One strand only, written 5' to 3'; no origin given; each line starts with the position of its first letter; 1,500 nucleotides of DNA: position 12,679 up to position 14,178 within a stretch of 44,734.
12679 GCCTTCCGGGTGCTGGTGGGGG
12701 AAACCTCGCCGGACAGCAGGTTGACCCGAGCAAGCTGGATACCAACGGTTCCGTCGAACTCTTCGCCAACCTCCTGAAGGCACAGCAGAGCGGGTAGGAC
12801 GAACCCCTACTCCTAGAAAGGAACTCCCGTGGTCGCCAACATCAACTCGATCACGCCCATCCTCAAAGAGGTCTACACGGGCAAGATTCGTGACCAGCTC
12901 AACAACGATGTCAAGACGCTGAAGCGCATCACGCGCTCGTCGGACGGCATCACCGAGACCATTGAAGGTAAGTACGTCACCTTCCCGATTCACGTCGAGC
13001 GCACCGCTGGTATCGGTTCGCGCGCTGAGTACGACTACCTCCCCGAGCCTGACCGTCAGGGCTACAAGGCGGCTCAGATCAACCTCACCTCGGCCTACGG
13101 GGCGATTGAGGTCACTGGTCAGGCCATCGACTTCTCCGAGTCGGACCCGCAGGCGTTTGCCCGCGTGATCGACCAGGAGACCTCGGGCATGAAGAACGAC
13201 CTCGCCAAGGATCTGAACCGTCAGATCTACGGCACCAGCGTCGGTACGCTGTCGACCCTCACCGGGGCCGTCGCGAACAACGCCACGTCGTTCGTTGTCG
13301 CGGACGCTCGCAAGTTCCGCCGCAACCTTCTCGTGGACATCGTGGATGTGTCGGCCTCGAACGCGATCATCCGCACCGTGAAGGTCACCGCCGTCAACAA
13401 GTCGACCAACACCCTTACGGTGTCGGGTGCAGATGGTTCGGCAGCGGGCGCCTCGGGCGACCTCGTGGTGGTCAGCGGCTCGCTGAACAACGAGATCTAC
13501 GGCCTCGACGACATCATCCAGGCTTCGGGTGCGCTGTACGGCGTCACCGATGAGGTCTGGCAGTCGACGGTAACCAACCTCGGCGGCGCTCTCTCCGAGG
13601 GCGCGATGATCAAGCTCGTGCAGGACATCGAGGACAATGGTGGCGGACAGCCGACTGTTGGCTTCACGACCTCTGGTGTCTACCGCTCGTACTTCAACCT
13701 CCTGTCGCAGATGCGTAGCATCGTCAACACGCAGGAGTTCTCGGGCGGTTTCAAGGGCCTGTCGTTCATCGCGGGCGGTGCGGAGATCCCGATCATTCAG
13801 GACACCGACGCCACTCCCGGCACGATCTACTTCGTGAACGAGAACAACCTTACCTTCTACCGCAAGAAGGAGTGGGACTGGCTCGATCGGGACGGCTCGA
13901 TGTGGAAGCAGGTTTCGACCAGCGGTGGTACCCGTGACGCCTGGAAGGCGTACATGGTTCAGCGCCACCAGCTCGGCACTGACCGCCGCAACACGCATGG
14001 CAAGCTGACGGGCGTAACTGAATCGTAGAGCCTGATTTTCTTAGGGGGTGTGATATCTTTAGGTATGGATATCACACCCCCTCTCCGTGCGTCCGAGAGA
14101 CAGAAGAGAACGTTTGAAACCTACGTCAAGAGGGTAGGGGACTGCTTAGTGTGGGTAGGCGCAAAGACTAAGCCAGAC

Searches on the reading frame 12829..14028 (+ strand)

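Call 30: search_protein_families(library=phrogs, proteins=[window:12829-14028:+], max_evalue=0.001)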
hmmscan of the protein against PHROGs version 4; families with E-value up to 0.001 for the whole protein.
window:12829-14028:+ (399 aa): 2 families
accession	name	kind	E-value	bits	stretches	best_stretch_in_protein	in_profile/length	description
phrog_14242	-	head and packaging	7.5e-82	276.1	1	1-398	1-390/396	major head protein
phrog_9953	-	head and packaging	1.2e-16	62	2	269-394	206-327/329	major head protein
